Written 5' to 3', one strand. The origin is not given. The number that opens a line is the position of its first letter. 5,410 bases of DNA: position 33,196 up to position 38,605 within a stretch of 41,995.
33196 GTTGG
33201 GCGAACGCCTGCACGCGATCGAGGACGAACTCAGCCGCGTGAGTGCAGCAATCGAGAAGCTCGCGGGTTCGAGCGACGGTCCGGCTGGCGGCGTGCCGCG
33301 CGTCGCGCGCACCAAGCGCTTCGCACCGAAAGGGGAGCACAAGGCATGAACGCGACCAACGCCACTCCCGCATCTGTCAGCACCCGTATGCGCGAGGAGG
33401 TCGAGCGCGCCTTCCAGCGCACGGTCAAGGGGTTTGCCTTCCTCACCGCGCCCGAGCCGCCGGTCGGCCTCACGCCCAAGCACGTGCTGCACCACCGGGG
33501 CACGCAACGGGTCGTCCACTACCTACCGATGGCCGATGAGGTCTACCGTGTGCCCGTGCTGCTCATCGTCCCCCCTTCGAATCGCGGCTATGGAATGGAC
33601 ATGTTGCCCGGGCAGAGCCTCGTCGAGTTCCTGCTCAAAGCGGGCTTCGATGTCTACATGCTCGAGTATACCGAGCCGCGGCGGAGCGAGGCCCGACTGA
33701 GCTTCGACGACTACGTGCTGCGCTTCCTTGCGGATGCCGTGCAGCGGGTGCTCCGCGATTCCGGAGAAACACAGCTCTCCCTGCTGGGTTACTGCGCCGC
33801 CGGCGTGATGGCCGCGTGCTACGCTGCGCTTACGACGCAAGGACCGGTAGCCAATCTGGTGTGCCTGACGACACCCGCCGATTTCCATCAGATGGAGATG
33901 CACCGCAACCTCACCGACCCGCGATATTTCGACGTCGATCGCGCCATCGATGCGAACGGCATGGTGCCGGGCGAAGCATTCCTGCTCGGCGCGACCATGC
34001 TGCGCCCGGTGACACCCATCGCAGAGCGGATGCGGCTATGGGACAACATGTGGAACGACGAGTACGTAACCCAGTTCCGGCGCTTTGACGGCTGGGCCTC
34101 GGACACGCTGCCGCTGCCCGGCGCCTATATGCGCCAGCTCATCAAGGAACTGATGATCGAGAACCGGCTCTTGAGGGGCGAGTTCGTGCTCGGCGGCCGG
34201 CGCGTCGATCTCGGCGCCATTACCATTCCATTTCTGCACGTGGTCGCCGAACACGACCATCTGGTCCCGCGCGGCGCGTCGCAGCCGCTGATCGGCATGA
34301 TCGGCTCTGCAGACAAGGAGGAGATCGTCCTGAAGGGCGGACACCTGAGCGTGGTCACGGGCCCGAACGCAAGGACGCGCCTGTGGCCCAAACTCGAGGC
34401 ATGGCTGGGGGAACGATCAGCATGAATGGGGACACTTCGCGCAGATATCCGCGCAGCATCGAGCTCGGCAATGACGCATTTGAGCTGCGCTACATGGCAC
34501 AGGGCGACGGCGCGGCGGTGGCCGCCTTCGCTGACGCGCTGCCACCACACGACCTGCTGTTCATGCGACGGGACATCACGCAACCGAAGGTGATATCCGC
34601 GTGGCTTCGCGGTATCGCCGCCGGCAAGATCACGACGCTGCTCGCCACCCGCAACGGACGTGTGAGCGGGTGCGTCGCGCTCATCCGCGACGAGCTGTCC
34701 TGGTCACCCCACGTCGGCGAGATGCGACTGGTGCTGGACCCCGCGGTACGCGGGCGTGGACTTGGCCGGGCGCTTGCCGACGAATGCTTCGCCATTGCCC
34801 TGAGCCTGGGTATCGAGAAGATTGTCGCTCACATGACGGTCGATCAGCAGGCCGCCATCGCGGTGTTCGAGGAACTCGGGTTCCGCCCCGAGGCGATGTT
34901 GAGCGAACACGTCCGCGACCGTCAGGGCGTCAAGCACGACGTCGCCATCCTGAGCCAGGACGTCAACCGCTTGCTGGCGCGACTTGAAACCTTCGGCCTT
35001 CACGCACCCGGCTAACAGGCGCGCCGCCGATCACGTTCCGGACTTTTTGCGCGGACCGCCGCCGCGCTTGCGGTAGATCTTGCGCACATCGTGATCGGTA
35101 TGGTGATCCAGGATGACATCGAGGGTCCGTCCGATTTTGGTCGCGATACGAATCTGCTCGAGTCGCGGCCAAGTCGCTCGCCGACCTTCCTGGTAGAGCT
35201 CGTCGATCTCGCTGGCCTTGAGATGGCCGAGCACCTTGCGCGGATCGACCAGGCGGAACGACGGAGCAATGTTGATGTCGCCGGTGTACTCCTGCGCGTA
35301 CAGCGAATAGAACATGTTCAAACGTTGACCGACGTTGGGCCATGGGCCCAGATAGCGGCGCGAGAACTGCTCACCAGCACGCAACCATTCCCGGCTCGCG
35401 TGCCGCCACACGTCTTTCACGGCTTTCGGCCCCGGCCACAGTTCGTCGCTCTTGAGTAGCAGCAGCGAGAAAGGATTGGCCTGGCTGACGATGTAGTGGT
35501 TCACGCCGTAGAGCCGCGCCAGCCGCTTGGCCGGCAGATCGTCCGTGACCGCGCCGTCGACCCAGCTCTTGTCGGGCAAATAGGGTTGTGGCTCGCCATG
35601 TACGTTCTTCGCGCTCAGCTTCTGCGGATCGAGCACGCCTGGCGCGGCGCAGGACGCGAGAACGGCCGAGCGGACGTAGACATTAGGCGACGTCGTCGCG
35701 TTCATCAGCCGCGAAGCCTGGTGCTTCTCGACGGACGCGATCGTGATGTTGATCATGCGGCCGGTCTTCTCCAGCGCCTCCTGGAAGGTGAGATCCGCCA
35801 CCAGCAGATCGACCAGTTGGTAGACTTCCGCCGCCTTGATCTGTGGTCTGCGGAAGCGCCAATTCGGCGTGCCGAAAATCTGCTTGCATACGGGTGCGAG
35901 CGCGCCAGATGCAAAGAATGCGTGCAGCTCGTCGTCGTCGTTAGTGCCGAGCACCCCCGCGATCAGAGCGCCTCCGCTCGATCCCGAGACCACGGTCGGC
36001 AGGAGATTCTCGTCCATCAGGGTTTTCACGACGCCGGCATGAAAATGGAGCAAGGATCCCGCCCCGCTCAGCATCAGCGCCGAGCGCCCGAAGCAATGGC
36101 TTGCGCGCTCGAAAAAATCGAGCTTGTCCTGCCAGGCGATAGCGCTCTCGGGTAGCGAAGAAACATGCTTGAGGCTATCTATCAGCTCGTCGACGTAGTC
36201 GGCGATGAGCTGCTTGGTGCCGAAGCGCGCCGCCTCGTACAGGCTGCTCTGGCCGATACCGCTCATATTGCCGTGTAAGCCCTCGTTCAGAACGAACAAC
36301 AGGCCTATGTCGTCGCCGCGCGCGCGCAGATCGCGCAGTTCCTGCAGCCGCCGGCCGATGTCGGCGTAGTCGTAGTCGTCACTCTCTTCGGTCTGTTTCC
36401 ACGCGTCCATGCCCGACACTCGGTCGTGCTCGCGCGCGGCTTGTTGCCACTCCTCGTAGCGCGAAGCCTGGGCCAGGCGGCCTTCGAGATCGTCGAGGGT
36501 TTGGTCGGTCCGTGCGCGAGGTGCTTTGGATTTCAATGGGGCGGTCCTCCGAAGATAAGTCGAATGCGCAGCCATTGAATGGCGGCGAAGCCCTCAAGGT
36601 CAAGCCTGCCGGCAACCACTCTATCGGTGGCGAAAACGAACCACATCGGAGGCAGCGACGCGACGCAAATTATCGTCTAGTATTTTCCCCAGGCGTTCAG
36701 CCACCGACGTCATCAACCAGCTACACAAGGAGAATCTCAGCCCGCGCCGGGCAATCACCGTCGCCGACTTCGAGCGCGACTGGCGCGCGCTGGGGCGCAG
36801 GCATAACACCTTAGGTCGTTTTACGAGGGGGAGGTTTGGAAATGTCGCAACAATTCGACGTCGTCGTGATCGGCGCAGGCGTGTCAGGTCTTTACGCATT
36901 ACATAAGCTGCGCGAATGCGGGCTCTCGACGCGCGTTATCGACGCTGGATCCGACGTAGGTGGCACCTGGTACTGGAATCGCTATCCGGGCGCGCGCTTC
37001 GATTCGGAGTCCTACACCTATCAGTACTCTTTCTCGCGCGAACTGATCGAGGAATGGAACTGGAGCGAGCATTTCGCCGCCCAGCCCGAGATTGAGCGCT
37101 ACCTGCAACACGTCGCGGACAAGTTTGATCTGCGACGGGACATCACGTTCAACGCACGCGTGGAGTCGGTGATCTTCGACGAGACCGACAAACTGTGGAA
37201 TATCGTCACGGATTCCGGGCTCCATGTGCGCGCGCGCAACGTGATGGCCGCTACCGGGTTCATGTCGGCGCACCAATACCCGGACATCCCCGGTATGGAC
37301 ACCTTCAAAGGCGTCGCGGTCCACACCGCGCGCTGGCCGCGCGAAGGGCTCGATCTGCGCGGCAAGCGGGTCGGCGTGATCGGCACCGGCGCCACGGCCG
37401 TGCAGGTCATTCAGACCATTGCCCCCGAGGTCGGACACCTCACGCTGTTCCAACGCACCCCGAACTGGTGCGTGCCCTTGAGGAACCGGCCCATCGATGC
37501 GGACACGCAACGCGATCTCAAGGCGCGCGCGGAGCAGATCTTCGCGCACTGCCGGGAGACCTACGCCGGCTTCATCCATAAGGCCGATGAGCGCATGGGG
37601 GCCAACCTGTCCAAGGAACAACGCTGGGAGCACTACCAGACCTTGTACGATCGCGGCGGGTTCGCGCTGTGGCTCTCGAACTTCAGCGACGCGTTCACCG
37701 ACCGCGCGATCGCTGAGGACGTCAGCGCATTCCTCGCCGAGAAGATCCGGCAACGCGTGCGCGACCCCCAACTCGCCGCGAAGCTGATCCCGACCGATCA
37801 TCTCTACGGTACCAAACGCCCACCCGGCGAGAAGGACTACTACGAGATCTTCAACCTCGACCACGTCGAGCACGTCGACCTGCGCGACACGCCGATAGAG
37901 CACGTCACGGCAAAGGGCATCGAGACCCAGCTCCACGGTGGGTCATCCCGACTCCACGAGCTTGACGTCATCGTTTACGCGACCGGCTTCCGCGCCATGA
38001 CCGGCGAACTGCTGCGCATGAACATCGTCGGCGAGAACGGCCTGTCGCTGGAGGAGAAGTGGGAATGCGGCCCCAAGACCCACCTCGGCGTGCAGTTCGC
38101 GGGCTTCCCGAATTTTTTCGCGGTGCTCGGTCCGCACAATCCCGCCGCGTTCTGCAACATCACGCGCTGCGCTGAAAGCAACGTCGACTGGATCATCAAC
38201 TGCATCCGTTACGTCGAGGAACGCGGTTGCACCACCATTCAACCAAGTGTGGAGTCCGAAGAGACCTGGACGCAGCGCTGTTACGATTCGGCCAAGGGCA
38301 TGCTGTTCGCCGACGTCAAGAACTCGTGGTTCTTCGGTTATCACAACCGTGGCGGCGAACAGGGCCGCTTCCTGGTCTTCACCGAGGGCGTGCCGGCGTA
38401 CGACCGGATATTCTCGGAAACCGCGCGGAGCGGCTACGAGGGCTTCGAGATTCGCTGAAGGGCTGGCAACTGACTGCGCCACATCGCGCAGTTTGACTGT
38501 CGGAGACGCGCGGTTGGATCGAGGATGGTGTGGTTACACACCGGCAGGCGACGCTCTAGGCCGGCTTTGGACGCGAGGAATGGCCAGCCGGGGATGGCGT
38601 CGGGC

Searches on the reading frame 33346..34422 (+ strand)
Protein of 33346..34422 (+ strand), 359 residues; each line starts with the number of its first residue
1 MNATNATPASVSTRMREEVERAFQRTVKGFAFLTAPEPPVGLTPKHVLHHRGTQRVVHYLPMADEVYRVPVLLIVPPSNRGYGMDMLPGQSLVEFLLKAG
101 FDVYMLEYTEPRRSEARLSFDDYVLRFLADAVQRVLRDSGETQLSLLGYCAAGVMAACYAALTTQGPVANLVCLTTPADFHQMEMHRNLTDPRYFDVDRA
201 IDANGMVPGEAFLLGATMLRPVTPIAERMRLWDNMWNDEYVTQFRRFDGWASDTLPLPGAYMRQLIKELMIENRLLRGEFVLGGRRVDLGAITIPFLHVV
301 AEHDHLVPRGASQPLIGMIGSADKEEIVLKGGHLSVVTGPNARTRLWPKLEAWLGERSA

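Call 69: search_protein_families(library=pfam, proteins=[window:33346-34422:+], max_evalue=0.00001)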
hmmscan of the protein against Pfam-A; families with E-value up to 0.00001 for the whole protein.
window:33346-34422:+ (359 aa): 2 families
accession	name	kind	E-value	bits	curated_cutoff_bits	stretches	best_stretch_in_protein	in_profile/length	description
PF00561.26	Abhydrolase_1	-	1.1e-14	55.1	25.8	1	92-340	19-245/245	alpha/beta hydrolase fold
PF12146.15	Hydrolase_4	-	7.5e-06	25.8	27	0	289-332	187-230/239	Serine aminopeptidase, S33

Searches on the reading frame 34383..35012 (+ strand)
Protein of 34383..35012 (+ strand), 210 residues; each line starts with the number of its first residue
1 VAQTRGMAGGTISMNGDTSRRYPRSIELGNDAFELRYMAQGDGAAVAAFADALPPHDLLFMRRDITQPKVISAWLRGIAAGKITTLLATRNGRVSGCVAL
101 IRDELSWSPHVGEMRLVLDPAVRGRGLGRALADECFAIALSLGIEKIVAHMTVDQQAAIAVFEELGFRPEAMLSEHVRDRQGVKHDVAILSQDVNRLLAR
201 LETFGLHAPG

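Call 69: search_protein_families(library=pfam, proteins=[window:34383-35012:+], max_evalue=0.00001)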
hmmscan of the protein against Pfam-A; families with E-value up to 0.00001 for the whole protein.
window:34383-35012:+ (210 aa): 3 families
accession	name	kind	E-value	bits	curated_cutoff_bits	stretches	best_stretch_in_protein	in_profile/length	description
PF00583.31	Acetyltransf_1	-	1.2e-14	55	20.7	1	84-167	34-116/116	Acetyltransferase (GNAT) family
PF13508.13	Acetyltransf_7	-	1.4e-09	38.6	27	1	85-168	5-83/84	Acetyltransferase (GNAT) domain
PF13673.13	Acetyltransf_10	-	1.4e-06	28.8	23.6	1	74-169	22-109/128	Acetyltransferase (GNAT) domain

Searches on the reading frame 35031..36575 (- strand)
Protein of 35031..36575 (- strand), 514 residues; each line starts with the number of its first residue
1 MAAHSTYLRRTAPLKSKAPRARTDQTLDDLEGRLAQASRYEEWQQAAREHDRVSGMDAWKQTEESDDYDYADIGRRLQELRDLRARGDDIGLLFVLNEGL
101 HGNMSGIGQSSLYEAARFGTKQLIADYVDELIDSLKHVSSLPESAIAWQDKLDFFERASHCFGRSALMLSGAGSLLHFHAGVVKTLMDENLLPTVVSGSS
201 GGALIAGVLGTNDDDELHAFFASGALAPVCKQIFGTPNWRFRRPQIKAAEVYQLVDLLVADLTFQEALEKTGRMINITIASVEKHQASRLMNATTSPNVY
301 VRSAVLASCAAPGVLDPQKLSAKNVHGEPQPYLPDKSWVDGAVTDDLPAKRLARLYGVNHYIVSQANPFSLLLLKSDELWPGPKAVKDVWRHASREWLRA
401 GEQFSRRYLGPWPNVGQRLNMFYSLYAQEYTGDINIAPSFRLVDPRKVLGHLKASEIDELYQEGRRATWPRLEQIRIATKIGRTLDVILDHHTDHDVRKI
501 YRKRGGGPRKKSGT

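Call 69: search_protein_families(library=pfam, proteins=[window:35031-36575:-], max_evalue=0.00001)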
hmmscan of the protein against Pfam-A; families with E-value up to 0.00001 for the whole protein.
window:35031-36575:- (514 aa): 2 families
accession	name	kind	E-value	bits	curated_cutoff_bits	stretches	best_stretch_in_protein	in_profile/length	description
PF11815.13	DUF3336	-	1.4e-33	116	25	1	27-159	8-137/138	Domain of unknown function (DUF3336)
PF01734.28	Patatin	-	1.9e-23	84.1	27.7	1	167-350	1-188/191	Patatin-like phospholipase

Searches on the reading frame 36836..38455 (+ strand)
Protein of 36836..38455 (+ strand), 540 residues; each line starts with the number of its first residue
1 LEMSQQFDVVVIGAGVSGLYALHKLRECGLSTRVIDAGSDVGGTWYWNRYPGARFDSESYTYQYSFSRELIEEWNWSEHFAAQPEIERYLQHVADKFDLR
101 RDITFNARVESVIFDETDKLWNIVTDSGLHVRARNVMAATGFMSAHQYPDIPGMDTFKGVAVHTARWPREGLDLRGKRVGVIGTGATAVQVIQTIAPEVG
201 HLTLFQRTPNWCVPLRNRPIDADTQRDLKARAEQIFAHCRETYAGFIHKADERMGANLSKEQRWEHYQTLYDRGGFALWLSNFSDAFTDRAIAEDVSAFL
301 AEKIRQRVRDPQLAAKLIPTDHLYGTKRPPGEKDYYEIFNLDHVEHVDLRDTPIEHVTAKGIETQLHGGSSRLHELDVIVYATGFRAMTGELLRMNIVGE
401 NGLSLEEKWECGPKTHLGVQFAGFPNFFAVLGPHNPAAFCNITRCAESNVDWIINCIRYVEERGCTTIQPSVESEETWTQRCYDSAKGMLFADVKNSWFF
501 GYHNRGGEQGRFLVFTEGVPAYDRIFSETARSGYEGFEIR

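Call 69: search_protein_families(library=pfam, proteins=[window:36836-38455:+], max_evalue=0.00001)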
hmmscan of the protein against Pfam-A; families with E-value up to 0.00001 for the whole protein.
window:36836-38455:+ (540 aa): 7 families
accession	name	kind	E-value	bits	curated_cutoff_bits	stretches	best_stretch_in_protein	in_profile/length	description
PF13738.12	Pyr_redox_3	-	2.9e-18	66.6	30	1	10-265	1-256/305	Pyridine nucleotide-disulphide oxidoreductase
PF00743.25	FMO-like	-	2.4e-15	56.4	22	1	9-213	4-220/532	Flavin-binding monooxygenase-like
PF07992.20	Pyr_redox_2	-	3.2e-14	53.5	26.1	1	7-249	1-212/291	Pyridine nucleotide-disulphide oxidoreductase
PF13434.12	Lys_Orn_oxgnase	-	3.1e-10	40.2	21.3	1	74-201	85-213/339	L-lysine 6-monooxygenase/L-ornithine 5-monooxygenase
PF13450.12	NAD_binding_8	-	1.3e-09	38.7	21.9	1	11-61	1-51/68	NAD(P)-binding Rossmann-like domain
PF01266.30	DAO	-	5.2e-09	36.5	27.9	0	8-49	1-43/353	FAD dependent oxidoreductase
PF05834.18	Lycopene_cycl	-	2.1e-07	30.8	23.4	1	8-166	1-164/380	Lycopene cyclase protein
